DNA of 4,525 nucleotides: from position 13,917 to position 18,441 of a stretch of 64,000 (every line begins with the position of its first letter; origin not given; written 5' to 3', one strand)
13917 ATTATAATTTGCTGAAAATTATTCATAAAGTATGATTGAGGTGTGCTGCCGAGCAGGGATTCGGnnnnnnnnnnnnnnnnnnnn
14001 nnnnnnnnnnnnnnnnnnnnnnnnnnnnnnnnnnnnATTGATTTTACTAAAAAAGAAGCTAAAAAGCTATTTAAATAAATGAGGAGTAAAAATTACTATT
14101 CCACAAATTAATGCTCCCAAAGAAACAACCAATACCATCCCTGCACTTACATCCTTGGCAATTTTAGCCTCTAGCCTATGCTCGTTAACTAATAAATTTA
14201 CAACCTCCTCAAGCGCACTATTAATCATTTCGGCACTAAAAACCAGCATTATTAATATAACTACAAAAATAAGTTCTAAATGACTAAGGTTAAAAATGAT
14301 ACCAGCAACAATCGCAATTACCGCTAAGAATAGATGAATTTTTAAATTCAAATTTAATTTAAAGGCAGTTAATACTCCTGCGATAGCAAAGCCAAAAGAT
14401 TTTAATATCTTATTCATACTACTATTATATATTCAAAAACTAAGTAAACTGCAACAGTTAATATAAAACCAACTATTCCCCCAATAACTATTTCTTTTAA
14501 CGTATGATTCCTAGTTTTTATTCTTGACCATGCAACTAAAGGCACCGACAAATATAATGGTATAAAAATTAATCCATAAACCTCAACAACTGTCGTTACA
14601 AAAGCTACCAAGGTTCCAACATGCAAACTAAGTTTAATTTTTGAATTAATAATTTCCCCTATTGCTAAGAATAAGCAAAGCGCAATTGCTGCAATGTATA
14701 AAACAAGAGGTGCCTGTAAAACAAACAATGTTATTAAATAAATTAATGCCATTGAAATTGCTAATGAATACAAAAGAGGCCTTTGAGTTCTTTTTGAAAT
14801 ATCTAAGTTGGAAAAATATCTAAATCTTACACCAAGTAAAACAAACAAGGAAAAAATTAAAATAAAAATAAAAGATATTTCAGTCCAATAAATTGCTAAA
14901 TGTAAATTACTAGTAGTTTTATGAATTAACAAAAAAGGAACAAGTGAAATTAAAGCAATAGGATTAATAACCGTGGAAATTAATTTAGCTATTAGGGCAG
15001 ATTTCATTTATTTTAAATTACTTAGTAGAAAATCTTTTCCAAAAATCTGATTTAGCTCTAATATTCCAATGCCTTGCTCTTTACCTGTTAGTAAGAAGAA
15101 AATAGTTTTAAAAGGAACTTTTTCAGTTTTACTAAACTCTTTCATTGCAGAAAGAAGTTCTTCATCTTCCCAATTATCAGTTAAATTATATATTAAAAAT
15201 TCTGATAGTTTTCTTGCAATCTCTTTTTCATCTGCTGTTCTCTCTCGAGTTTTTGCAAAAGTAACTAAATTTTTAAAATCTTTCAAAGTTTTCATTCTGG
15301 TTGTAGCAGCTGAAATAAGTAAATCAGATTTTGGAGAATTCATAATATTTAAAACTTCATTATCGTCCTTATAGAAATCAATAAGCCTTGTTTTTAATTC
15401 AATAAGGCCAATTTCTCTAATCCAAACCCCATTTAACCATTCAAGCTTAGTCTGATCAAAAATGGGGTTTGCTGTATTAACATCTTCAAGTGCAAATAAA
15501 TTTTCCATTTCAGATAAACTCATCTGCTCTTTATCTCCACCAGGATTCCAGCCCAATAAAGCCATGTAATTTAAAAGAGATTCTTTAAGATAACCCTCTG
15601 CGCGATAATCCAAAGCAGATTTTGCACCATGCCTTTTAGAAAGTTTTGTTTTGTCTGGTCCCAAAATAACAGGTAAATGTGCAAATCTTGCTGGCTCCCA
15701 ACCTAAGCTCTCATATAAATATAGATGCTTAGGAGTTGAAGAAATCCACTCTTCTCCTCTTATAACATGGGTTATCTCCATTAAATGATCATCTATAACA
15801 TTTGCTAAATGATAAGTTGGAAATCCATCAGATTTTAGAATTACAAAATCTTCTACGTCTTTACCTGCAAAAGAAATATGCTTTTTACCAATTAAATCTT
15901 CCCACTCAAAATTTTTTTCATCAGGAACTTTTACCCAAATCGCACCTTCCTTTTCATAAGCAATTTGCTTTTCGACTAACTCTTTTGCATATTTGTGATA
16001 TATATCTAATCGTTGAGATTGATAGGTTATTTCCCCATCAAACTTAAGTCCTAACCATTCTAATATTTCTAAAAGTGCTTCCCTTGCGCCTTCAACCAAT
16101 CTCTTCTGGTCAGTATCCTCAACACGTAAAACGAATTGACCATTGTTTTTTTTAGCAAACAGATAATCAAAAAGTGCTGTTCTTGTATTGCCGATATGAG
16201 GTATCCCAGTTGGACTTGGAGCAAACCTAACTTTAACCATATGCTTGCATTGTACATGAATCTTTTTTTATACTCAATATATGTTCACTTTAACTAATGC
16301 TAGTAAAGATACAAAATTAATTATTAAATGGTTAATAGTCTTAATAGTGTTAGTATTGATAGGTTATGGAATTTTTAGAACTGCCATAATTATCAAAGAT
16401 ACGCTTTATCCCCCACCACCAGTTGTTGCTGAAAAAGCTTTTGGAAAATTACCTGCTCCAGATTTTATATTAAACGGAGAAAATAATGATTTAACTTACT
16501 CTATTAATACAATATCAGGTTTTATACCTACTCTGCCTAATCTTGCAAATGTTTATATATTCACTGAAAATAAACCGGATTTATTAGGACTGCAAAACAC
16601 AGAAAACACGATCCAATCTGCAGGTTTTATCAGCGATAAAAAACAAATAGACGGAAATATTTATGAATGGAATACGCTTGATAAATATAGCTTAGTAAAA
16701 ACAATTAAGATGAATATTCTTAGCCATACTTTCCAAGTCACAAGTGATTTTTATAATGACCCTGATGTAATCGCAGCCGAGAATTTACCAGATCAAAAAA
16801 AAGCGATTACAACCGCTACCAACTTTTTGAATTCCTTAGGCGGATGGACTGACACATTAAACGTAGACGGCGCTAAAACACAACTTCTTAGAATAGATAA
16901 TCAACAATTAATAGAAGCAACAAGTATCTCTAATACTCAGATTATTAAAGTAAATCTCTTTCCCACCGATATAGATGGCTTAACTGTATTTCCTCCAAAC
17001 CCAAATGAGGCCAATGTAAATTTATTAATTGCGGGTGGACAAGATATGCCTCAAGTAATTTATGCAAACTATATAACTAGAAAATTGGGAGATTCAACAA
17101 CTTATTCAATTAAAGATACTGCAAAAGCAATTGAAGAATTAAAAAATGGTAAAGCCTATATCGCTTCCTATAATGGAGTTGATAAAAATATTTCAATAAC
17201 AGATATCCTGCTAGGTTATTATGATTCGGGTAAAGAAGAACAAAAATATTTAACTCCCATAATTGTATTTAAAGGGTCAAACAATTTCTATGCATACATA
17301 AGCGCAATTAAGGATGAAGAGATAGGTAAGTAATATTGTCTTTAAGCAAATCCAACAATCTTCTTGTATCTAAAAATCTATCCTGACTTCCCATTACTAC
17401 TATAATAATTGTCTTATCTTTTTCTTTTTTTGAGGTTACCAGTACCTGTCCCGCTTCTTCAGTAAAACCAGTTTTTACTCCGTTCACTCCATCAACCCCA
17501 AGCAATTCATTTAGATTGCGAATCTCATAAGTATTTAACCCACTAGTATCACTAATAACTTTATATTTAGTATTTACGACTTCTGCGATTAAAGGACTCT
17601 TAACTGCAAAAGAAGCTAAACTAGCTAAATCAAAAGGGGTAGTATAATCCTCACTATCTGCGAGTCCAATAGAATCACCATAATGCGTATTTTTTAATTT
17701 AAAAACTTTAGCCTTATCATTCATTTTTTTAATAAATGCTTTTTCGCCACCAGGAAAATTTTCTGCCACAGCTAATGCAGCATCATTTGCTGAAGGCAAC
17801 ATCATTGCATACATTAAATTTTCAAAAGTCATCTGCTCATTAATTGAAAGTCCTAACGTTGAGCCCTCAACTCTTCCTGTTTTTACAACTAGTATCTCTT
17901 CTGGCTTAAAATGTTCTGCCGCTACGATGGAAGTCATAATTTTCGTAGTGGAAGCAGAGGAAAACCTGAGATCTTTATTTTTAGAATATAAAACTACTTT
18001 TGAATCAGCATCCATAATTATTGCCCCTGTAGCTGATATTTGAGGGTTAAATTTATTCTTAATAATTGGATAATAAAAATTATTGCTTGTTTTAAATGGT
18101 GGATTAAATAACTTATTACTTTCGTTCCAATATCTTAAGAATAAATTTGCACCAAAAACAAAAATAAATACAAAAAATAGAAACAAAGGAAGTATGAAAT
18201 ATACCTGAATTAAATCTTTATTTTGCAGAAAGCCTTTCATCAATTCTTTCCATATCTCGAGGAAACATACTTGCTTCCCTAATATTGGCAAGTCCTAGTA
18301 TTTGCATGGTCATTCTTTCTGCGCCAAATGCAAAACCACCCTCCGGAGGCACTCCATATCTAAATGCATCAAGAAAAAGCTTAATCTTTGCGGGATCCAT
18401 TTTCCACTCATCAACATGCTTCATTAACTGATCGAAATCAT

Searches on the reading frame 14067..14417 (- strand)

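Call 37: search_protein_families(library=pfam, proteins=[window:14067-14417:-], max_evalue=0.001)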
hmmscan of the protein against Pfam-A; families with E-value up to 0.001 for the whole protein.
window:14067-14417:- (116 aa): 1 family
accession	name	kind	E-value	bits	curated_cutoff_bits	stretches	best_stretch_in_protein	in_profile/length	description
PF01219.24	DAGK_prokar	-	2.3e-26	92.1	22.3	1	10-110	2-102/102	Prokaryotic diacylglycerol kinase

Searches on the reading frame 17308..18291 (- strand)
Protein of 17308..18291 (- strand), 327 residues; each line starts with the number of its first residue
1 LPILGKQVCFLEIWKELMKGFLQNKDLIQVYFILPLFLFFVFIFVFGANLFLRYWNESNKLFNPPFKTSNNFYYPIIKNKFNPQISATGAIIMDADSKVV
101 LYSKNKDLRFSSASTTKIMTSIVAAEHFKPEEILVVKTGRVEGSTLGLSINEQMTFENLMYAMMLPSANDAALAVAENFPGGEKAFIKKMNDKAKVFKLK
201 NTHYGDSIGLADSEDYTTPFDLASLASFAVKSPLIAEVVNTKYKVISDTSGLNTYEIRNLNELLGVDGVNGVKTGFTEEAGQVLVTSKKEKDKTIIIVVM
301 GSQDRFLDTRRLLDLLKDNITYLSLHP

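Call 37: search_protein_families(library=pfam, proteins=[window:17308-18291:-], max_evalue=0.001)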
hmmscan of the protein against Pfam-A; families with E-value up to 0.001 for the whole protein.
window:17308-18291:- (327 aa): 3 families
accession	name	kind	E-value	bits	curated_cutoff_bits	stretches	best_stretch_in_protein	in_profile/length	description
PF00768.25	Peptidase_S11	-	2.1e-50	171.8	27.6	1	82-303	7-238/239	D-alanyl-D-alanine carboxypeptidase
PF02113.21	Peptidase_S13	-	4.7e-05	22.7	22.8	1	86-130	17-61/444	D-Ala-D-Ala carboxypeptidase 3 (S13) family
PF13354.11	Beta-lactamase2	-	0.00074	19.3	22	0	98-225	10-142/214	Beta-lactamase enzyme family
